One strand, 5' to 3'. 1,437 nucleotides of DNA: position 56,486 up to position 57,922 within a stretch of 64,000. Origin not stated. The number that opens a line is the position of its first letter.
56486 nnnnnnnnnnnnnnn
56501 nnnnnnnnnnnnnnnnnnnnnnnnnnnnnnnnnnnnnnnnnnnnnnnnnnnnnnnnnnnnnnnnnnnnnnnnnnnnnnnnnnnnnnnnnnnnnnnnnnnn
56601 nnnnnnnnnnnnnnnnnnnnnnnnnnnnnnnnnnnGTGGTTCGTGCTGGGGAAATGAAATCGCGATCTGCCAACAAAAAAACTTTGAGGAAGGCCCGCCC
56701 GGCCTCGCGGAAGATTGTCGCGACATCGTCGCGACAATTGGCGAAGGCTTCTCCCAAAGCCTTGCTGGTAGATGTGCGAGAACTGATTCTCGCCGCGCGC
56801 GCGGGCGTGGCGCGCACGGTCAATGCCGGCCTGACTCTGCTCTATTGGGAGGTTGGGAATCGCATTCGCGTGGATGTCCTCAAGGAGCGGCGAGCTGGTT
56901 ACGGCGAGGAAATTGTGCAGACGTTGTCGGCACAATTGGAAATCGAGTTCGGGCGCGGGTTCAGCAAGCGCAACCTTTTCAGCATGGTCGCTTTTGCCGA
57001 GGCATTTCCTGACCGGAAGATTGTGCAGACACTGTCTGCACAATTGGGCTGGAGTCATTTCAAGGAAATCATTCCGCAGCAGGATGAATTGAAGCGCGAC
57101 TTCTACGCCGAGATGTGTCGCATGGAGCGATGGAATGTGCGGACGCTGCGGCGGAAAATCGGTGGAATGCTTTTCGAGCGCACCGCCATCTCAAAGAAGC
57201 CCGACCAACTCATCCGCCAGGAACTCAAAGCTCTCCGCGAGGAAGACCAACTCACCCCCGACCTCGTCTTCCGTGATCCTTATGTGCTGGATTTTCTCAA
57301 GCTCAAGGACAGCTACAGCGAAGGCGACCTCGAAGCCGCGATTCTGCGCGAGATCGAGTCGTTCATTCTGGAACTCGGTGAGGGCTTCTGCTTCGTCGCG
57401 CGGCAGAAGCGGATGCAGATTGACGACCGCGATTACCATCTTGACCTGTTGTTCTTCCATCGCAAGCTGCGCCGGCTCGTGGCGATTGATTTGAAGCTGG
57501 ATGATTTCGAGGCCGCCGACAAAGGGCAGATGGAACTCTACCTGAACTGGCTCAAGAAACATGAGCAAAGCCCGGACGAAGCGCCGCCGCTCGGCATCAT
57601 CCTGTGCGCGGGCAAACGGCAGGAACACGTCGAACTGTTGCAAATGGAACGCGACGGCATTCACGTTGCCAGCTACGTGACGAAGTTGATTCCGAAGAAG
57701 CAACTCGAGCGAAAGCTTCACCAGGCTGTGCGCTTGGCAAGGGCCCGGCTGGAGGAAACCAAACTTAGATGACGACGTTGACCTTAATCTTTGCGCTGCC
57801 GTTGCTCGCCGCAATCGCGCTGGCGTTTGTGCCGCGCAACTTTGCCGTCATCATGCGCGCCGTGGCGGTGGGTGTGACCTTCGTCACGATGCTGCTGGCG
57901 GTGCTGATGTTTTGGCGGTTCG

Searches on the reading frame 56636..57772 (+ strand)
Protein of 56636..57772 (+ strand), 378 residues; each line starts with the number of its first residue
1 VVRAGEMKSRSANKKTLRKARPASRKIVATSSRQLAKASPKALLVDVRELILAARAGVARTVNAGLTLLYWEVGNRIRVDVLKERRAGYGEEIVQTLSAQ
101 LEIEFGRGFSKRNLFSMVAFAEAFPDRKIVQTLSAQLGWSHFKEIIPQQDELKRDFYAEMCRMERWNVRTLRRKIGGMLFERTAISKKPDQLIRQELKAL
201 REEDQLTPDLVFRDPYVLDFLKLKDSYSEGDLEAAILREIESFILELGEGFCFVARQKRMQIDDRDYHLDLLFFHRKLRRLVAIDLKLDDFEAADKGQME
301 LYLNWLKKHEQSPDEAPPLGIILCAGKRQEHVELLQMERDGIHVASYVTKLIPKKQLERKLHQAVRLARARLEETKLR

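Call 54: search_protein_families(library=pfam, proteins=[window:56636-57772:+], max_evalue=0.01)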
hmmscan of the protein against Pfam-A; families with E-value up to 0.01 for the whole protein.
window:56636-57772:+ (378 aa): 2 families
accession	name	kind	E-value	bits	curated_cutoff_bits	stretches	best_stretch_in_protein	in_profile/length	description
PF06250.17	YhcG_C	-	2.9e-47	160.8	32.5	1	211-361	3-156/157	YhcG PDDEXK nuclease domain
PF17761.7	DUF1016_N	-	4.1e-45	153.7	32.8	1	46-182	1-137/137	DUF1016 N-terminal domain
